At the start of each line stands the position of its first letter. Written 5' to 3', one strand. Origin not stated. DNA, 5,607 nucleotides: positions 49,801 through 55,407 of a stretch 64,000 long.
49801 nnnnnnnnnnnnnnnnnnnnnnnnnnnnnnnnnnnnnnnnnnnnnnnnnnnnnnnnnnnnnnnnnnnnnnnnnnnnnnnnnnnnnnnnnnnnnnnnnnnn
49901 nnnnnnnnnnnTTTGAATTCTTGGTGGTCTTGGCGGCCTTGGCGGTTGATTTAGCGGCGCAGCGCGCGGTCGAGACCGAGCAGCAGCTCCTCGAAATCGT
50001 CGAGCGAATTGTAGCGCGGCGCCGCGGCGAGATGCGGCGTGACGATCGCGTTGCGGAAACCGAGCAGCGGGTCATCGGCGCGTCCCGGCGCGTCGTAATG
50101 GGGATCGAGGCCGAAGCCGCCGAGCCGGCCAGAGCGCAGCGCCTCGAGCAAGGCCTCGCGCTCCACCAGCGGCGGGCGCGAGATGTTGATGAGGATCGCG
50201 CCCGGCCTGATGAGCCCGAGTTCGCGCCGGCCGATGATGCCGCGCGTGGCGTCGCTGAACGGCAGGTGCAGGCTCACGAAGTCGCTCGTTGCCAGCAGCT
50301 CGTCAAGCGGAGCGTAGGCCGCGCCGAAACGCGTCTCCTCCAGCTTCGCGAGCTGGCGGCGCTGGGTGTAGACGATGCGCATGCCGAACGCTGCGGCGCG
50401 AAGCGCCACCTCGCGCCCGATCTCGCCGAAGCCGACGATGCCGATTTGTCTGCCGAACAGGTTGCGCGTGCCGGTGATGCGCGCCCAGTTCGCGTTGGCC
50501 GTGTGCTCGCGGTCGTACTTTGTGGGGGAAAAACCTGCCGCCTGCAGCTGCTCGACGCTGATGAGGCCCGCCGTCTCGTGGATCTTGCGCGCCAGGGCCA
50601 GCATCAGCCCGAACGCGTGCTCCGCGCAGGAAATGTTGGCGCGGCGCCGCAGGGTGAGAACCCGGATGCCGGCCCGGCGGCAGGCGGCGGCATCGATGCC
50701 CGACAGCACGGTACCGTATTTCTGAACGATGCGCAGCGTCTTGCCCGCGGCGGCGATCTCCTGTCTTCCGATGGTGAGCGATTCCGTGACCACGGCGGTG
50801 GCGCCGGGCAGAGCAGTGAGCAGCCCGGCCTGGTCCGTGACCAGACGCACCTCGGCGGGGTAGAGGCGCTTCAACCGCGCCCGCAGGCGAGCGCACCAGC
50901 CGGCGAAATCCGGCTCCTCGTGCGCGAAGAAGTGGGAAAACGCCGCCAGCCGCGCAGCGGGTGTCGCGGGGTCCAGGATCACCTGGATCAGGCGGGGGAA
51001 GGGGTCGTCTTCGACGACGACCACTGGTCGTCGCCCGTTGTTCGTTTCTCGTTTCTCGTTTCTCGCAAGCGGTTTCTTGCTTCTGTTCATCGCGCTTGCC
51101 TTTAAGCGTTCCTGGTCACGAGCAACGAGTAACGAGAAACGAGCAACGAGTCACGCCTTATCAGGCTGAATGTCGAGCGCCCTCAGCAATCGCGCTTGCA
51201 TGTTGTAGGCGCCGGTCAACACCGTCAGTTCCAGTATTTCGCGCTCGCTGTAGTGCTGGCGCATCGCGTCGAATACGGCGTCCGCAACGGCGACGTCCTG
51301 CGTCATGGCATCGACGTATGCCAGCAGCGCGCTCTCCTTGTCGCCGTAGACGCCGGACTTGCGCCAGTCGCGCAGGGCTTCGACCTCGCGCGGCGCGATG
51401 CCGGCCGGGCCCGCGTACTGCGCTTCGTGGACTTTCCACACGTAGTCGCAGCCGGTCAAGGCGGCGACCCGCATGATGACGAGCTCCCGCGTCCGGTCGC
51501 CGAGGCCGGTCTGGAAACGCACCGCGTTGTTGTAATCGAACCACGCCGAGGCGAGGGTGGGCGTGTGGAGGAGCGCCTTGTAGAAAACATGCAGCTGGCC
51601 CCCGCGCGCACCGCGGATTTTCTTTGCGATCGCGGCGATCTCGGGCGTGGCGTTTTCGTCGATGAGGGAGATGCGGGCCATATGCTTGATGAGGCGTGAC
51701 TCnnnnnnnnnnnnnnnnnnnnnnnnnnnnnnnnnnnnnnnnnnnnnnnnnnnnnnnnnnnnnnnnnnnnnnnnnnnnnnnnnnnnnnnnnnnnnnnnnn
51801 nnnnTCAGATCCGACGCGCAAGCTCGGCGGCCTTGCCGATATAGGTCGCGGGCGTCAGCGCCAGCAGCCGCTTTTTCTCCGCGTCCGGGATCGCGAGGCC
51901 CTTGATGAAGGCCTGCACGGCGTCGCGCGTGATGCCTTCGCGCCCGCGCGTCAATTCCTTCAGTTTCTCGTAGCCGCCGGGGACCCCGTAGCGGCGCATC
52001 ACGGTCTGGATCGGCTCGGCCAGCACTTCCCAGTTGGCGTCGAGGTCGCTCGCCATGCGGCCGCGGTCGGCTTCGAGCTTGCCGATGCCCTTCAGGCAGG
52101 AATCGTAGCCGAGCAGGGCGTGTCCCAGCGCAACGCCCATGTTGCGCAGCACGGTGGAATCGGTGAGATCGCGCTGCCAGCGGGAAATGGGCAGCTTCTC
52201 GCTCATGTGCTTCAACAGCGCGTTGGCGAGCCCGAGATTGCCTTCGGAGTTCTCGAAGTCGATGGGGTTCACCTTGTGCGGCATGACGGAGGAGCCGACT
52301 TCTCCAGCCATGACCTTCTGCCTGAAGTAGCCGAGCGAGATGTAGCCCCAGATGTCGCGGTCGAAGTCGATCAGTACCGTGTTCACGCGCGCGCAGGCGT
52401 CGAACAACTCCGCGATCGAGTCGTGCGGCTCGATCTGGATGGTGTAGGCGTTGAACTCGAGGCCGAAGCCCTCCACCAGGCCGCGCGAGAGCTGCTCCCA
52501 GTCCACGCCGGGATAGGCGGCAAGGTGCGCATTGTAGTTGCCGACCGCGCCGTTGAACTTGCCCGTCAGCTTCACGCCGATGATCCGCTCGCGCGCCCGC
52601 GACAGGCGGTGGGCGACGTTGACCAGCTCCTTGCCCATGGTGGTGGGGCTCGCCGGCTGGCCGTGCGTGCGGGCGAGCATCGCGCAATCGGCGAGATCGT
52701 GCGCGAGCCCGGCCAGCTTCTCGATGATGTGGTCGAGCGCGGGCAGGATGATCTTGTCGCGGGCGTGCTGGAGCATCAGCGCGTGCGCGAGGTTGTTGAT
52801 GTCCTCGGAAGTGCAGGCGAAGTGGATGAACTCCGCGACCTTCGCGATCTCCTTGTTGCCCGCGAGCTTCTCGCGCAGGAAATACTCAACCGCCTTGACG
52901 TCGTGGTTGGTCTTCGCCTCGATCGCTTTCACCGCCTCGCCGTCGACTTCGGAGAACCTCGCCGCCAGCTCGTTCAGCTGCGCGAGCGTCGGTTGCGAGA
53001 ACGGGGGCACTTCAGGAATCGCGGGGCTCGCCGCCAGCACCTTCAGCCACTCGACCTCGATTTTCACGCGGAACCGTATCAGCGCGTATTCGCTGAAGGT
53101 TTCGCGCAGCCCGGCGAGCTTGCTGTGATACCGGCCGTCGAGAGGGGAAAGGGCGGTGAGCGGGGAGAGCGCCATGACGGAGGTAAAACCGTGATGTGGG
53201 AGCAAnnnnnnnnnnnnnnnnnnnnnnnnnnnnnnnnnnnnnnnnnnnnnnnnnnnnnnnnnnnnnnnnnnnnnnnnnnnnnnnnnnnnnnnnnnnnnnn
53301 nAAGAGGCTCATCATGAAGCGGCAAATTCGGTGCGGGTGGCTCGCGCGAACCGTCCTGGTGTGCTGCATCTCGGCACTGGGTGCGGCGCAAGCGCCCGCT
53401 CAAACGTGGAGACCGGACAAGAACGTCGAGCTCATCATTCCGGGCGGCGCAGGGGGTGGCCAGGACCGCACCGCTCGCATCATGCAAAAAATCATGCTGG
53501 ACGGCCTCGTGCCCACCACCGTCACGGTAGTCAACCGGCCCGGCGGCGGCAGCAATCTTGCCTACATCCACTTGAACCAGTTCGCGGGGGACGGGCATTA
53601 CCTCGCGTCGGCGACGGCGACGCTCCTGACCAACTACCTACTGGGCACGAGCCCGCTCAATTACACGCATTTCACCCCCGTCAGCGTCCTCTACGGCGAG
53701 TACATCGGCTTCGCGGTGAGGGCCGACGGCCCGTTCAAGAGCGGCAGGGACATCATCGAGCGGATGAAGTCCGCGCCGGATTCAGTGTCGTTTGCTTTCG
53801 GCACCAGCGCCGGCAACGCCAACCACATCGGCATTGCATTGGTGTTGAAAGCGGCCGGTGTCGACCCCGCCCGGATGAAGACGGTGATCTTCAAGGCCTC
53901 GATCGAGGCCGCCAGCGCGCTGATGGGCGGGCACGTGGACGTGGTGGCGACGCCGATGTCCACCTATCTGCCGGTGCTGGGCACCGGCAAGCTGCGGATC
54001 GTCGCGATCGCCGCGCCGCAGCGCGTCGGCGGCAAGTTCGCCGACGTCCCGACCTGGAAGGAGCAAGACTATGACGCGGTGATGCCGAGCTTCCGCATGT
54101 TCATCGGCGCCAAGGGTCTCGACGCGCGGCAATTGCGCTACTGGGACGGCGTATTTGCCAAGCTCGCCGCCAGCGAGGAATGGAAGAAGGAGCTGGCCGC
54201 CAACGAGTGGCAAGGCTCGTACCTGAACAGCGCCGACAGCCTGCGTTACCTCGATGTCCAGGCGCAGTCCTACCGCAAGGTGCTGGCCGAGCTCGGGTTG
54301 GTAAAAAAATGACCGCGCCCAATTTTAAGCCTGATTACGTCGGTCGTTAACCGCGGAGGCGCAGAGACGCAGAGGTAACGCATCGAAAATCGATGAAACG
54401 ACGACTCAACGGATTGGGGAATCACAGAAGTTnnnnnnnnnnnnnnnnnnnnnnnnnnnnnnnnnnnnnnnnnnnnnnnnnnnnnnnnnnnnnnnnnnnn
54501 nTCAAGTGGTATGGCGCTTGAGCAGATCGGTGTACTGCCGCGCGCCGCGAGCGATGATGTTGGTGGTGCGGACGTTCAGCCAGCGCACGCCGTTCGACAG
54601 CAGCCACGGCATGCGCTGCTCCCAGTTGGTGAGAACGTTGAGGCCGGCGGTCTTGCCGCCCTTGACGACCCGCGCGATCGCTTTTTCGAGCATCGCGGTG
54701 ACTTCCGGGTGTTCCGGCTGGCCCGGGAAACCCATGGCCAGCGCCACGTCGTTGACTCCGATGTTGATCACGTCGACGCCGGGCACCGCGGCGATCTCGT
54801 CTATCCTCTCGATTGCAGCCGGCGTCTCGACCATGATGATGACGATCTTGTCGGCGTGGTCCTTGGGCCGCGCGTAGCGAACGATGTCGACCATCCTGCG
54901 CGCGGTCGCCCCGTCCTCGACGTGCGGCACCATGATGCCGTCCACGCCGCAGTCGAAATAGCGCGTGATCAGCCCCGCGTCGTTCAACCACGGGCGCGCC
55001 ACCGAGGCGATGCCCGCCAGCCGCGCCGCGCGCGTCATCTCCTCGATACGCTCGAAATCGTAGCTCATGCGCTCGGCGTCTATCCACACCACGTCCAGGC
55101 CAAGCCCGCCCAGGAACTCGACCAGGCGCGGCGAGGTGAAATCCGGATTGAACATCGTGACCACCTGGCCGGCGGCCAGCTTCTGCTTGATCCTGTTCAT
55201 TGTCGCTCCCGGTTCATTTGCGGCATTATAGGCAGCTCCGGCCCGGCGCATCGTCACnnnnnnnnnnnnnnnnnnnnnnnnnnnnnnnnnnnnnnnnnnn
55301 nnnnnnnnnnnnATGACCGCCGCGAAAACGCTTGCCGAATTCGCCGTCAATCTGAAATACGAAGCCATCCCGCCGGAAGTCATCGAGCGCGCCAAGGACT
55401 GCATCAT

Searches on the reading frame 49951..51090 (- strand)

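Call 23: search_protein_families(library=pfam, proteins=[window:49951-51090:-])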
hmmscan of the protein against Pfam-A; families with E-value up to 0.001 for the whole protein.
window:49951-51090:- (379 aa): 4 families
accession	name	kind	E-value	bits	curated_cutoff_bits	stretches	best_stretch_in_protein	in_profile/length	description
PF02826.25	2-Hacid_dh_C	-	2.4e-47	161.1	25.1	1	197-355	18-178/178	D-isomer specific 2-hydroxyacid dehydrogenase, NAD binding domain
PF00389.36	2-Hacid_dh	-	1.3e-07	31.8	24.6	1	81-195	24-103/134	D-isomer specific 2-hydroxyacid dehydrogenase, catalytic domain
PF03446.21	NAD_binding_2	-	0.00046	20.7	21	1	215-304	1-93/161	NAD binding domain of 6-phosphogluconate dehydrogenase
PF03807.23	F420_oxidored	-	0.00078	20.4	21.6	0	215-282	1-73/94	NADP oxidoreductase coenzyme F420-dependent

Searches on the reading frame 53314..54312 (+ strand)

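Call 23: search_protein_families(library=pfam, proteins=[window:53314-54312:+])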
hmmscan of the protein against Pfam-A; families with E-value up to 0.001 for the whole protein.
window:53314-54312:+ (332 aa): 1 family
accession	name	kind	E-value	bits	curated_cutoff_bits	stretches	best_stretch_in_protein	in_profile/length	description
PF03401.19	TctC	-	6.4e-22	78.8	27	1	56-329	4-274/274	Tripartite tricarboxylate transporter family receptor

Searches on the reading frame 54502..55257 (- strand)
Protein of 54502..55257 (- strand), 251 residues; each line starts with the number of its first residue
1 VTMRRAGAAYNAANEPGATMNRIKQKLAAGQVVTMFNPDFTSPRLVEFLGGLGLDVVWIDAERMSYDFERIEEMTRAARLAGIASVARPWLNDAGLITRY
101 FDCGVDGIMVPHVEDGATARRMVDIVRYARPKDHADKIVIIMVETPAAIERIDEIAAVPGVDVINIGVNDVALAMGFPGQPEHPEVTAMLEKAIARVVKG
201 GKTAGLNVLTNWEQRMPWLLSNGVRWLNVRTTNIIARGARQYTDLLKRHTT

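Call 23: search_protein_families(library=pfam, proteins=[window:54502-55257:-])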
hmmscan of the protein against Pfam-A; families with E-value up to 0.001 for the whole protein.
window:54502-55257:- (251 aa): 2 families
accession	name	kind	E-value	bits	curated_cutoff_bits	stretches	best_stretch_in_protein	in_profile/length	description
PF03328.21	HpcH_HpaI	-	5.2e-22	78.7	25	1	41-209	9-188/221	HpcH/HpaI aldolase/citrate lyase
PF02896.24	PEP-utilizers_C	-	0.00037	20.2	22.8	0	108-172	139-208/293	PEP-utilising enzyme, PEP-binding domain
